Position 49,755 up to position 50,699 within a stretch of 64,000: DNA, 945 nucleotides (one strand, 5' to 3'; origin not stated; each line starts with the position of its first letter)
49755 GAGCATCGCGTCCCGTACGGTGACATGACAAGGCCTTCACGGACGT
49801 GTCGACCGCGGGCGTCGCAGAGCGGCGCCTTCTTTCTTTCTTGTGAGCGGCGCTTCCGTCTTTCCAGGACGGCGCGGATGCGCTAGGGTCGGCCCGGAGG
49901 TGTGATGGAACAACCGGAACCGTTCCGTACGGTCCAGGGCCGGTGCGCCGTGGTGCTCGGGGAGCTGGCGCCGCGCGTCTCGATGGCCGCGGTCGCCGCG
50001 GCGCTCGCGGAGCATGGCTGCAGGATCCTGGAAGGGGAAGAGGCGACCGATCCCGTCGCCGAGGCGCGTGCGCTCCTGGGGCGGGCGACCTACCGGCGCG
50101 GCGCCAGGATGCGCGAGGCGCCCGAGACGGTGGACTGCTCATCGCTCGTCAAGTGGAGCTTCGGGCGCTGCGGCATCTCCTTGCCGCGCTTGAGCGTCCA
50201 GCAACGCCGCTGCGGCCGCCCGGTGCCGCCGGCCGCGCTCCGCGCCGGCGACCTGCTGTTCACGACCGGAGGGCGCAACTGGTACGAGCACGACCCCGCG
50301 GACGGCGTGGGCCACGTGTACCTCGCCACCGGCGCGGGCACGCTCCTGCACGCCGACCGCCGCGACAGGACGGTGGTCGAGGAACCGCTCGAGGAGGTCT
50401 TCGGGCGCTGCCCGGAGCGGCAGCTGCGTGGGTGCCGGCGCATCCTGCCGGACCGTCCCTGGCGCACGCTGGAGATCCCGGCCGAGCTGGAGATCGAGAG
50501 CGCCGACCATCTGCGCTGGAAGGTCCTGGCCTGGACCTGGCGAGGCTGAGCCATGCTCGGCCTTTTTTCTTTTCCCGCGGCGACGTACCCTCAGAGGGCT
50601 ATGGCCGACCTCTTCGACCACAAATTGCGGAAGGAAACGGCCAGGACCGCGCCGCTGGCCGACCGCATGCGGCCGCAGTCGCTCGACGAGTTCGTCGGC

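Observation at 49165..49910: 52-nt promoter and leader module duplicated upstream of two adjacent genes (Nudix hydrolase and cytoplasmic NlpC/P60)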

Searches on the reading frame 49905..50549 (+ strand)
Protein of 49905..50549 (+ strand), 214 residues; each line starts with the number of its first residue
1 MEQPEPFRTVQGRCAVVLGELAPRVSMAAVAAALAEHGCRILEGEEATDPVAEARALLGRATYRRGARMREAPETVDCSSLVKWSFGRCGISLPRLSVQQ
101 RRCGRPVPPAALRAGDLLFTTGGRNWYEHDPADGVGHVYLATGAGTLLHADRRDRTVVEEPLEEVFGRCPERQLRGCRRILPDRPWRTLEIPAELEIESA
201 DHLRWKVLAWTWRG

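Call 8: search_protein_families(library=pfam, proteins=[window:49905-50549:+], max_evalue=0.01)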
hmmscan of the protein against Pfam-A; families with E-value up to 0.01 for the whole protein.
window:49905-50549:+ (214 aa): 1 family
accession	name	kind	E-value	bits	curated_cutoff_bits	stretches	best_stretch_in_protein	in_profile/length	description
PF00877.26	NLPC_P60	-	8.7e-14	51.8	23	1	66-162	7-91/105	NlpC/P60 family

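Call 14: find_homologous_proteins(query=window:49905-50549:+)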
Query window:49905-50549:+ (214 aa): 9 proteins with E <= 0.001 among 7085 candidates.
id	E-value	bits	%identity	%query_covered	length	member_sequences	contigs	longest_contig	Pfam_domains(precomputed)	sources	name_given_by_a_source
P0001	8.9e-141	485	100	100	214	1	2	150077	PF00877.26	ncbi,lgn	-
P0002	8.9e-59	217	54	99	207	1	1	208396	PF00877.26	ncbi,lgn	-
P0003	2.5e-33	134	41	93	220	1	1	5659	PF00877.26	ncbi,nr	ncbi:C40 family peptidase [Candidatus Uhrbacteria bacterium]|nr:C40 family peptidase [Candidatus Uhr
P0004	1.0e-28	118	39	95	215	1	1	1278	PF00877.26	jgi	jgi:hypothetical protein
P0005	6.0e-5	41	34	51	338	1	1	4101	PF00877.26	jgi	jgi:cell wall-associated NlpC family hydrolase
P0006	3.4e-4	38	38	43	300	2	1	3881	PF00877.26,PF05382.20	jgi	jgi:cell wall-associated NlpC family hydrolase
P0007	3.7e-4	38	32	68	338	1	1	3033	PF00877.26,PF01464.26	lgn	-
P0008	4.7e-4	38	38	43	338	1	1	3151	PF00877.26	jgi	jgi:cell wall-associated NlpC family hydrolase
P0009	5.3e-4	38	35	61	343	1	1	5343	PF00877.26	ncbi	ncbi:MAG: C40 family peptidase [Trebonia sp.]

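Call 15: find_encoding_contigs(protein=P0001, flank=10000, max_places=6)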
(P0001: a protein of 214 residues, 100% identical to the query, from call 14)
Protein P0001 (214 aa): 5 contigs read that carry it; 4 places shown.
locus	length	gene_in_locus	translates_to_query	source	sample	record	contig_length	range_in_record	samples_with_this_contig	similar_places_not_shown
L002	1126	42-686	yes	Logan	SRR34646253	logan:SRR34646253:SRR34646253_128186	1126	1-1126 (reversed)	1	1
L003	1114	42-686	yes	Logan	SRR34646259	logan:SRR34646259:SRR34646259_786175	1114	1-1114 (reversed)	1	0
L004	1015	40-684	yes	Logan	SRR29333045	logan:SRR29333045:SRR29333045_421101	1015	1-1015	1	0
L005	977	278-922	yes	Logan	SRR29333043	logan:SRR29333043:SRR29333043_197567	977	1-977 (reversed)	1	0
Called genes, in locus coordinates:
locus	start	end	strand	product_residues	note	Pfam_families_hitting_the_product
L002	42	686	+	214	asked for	PF00877:NLPC_P60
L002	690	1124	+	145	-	?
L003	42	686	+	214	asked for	PF00877:NLPC_P60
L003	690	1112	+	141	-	?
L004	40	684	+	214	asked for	PF00877:NLPC_P60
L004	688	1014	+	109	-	?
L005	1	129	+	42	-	?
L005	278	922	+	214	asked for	PF00877:NLPC_P60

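Call 16: find_encoding_contigs(protein=P0002, flank=10000, max_places=6)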
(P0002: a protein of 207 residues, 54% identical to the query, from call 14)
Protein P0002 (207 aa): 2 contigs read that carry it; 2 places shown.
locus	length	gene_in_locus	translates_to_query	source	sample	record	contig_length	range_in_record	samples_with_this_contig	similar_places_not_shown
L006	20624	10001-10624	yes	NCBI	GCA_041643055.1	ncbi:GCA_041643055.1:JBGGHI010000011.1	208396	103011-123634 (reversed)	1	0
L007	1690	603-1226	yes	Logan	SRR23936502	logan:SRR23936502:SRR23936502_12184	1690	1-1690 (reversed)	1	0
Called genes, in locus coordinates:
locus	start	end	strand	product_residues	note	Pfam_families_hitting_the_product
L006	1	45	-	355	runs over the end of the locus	PF08308:PEGA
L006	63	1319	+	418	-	PF00275:EPSP_synthase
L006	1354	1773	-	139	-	PF13473:Cupredoxin_1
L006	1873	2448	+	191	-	PF13482:RNase_H_2, PF10108:DNA_pol_B_exo2 (faint)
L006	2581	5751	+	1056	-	PF03477:ATP-cone, PF08471:Ribonuc_red_2_N, PF02867:Ribonuc_red_lgC, PF12637:TSCPD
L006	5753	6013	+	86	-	-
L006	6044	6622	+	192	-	PF02572:CobA_CobO_BtuR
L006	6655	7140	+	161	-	PF14478:DUF4430 (weak)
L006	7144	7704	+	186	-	PF20221:DUF6580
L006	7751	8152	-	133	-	PF07883:Cupin_2 (faint)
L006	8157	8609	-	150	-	PF07884:VKOR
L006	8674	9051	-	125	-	-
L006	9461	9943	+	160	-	PF00293:NUDIX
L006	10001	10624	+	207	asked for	PF00877:NLPC_P60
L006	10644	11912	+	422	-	PF05496:RuvB_N, PF00158:Sigma54_activat (faint), PF01078:Mg_chelatase (faint), PF13191:AAA_16 (faint), PF00004:AAA, PF07728:AAA_5 (weak), PF16193:AAA_assoc_2, PF12002:MgsA_C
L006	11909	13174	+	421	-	PF18884:TSP3_bac (weak)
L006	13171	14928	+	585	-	PF03717:PBP_dimer, PF00905:Transpeptidase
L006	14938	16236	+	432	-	PF08245:Mur_ligase_M, PF02875:Mur_ligase_C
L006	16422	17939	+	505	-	PF00069:Pkinase, PF07714:PK_Tyr_Ser-Thr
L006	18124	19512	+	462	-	-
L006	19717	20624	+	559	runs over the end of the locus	PF00069:Pkinase, PF07714:PK_Tyr_Ser-Thr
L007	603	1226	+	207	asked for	PF00877:NLPC_P60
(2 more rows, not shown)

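Call 17: find_encoding_contigs(protein=P0003, flank=10000, max_places=6)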
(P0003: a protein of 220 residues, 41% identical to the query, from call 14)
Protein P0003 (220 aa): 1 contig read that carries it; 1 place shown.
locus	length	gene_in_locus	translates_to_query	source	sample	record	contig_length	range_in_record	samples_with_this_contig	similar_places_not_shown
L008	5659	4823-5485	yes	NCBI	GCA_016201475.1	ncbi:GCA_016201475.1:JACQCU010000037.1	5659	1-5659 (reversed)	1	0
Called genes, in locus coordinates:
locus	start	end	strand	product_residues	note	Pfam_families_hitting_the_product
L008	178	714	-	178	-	-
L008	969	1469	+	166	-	-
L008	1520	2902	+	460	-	PF02518:HATPase_c (weak), PF13589:HATPase_c_3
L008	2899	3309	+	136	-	PF01909:NTP_transf_2, PF18765:Polbeta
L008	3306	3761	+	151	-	PF01934:HepT-like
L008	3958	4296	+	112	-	-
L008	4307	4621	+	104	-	-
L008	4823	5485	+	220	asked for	PF00877:NLPC_P60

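Call 23: find_related_loci(query=A1, collection=genome_contigs, flank=6000)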
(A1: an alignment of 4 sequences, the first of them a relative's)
Query A1 (214 aa) in genome_contigs; peptide patterns used: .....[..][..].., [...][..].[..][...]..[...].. (x = any residue, [..] = any of these).
131 stretches matched a pattern; 64 encode a relative of the query (tblastn E <= 1e-3); 64 distinct loci.
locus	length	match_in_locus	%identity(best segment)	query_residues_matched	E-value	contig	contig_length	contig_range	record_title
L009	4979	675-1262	52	7-208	3e-54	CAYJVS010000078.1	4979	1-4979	MAG TPA_asm: uncultured Gammaproteobacteria bacterium isolate ERP125453_co1_232 genome assembly, contig: NODE_22908_leng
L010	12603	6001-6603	44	2-208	7e-48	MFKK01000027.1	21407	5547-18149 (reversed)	MAG: Candidatus Jorgensenbacteria bacterium RIFCSPLOWO2_01_FULL_45_25b rifcsplowo2_01_scaffold_5064, whole genome shotgu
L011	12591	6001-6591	43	7-208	1e-47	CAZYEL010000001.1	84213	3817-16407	MAG TPA_asm: uncultured Candidatus Saccharibacteria bacterium isolate binchicken_co227_1009 genome assembly, contig: NOD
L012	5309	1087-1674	45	7-208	6e-47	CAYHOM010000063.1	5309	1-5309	MAG TPA_asm: uncultured Gammaproteobacteria bacterium isolate ERP119705_co15_210 genome assembly, contig: NODE_20729_len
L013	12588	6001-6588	43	7-208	3e-46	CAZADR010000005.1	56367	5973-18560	MAG TPA_asm: uncultured Candidatus Saccharibacteria bacterium isolate ERP113451_co1_17 genome assembly, contig: NODE_420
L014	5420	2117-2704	43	7-208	9e-46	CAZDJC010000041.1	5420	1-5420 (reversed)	MAG TPA_asm: uncultured Gammaproteobacteria bacterium isolate binchicken_co110_1271 genome assembly, contig: NODE_33478_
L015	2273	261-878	41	2-210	3e-46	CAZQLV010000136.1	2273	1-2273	MAG TPA_asm: uncultured Gammaproteobacteria bacterium isolate SRP193066_co2_436 genome assembly, contig: NODE_31415_leng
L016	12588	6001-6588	43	7-208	1e-45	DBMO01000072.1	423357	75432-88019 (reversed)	MAG TPA_asm: Desulfarculales bacterium UBA696 UBA696_contig_68, whole genome shotgun sequence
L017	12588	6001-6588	48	7-208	4e-45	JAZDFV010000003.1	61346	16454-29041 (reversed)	MAG: Candidatus Jorgensenbacteria bacterium isolate MEGAHIT-group-0.224 k141_16020891, whole genome shotgun sequence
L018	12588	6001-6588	42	7-208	4e-45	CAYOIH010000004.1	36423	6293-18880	MAG TPA_asm: uncultured Candidatus Saccharibacteria bacterium isolate SRP178699_co1_594 genome assembly, contig: NODE_11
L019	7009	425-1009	44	7-208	2e-45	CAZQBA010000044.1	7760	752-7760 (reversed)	MAG TPA_asm: uncultured Gammaproteobacteria bacterium isolate binchicken_co128_169 genome assembly, contig: NODE_9016_le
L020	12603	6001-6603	41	2-208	1e-44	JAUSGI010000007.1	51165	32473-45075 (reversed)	MAG: bacterium isolate E14_metabat.bin.111 E14_k141_1750743, whole genome shotgun sequence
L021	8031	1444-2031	44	7-208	9e-45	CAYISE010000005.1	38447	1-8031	MAG TPA_asm: uncultured Candidatus Saccharibacteria bacterium isolate ERP119705_co3_567 genome assembly, contig: NODE_10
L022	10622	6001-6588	45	7-208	2e-44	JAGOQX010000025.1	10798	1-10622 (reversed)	Patescibacteria group bacterium isolate Gw_Eff_bin_226 Gw_Eff_15624_length_10798_cov_6.213851, whole genome shotgun sequ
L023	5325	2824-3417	43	4-207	2e-44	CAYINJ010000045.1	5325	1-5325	MAG TPA_asm: uncultured Gammaproteobacteria bacterium isolate ERP119705_co25_677 genome assembly, contig: NODE_20111_len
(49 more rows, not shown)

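Call 48: search_protein_families(library=ncbifam, proteins=[window:49905-50549:+], max_evalue=0.01)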
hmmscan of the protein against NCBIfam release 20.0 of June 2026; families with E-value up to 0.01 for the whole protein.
window:49905-50549:+ (214 aa): 7 families
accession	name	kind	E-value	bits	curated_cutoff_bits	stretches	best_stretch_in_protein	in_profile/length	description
NF038345.1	wall_hydro_RipC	exception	3.4e-10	39.9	425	1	49-151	253-340/362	peptidoglycan hydrolase RipC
NF033742.1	NlpC_p60_RipB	exception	2.3e-09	37.2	335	1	76-157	115-186/206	NlpC/P60 family peptidoglycan endopeptidase RipB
NF033743.1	NlpC_inact_RipD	exception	1.1e-07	31.5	215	1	67-119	84-136/181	NlpC/P60 family peptidoglycan-binding protein RipD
NF010495.0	PRK13914.1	equivalog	1.7e-07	30.6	647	1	48-150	367-456/481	invasion associated endopeptidase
NF033741.1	NlpC_p60_RipA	exception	1.6e-06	27.5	625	1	76-121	366-411/457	NlpC/P60 family peptidoglycan endopeptidase RipA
NF046048.1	NlpC_P60_DIP1281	equivalog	1.7e-06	27.1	517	1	77-120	499-542/587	DIP1281 family NlpC/P60 protein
NF008096.1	PRK10838.1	equivalog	2.3e-06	27.5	186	1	62-123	82-142/189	bifunctional murein DD-endopeptidase/murein LD-carboxypeptidase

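Call 49: search_solved_structures(query=window:49905-50549:+, max_evalue=0.01)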
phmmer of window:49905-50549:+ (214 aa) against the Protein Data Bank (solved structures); distinct sequences matched with E-value up to 0.01: 31.
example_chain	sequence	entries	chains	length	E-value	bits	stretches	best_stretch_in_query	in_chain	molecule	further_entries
3pbi_A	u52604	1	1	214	3.5e-08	36.5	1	76-124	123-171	INVASION PROTEIN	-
4xcm_A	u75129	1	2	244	5.2e-08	35.9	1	47-182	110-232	Cell wall-binding endopeptidase-related protein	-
8v3w_H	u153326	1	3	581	1.1e-07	34.8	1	47-156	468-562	Hub-Hydrolase (CD1368)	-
9ubf_A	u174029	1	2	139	1.8e-07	34.1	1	74-149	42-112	Cell wall hydrolase Tn916-like,CTn7-Orf16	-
7cfl_A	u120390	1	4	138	5.4e-07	32.6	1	51-152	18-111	Putative cell wall hydrolase phosphatase-associated protein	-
4hpe_A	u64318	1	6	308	2.1e-06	30.7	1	75-145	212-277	Putative cell wall hydrolase Tn916-like,CTn1-Orf17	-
2xiv_A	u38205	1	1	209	3e-06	30.2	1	76-128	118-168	HYPOTHETICAL INVASION PROTEIN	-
3pbc_A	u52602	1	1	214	3.1e-06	30.1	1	76-128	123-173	INVASION PROTEIN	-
3ne0_A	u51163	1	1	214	3.1e-06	30.1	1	76-128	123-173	Resuscitation promoting factor Interacting Protein A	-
3i86_A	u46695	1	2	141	4.6e-06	29.6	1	76-125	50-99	Putative uncharacterized protein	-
4q4t_A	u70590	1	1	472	6.3e-06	29.1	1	76-129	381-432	Peptidoglycan endopeptidase RipA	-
4q4n_A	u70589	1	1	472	1.4e-05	28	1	76-120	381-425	Peptidoglycan endopeptidase RipA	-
8ev4_A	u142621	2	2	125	2.3e-05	27.3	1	50-157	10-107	Clan CA, family C40, NlpC/P60 superfamily cysteine peptidase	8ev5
8idc_E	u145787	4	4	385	3.4e-05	26.7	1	71-119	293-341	NlpC/P60 family protein | Probable endopeptidase MT2245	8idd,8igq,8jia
3s0q_A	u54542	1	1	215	5.4e-05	26.1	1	76-128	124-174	INVASION PROTEIN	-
8er5_A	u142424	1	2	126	5.4e-05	26.1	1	71-125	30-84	NlpC/P60 domain-containing protein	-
3h41_A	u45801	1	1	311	6.2e-05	25.9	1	76-182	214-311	NLP/P60 family protein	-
4fdy_A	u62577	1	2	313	7e-05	25.7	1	75-121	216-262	Similar to lipoprotein, NLP/P60 family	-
6biq_A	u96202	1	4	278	0.0046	19.8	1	71-153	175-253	Clan CA, family C40, NlpC/P60 superfamily cysteine peptidase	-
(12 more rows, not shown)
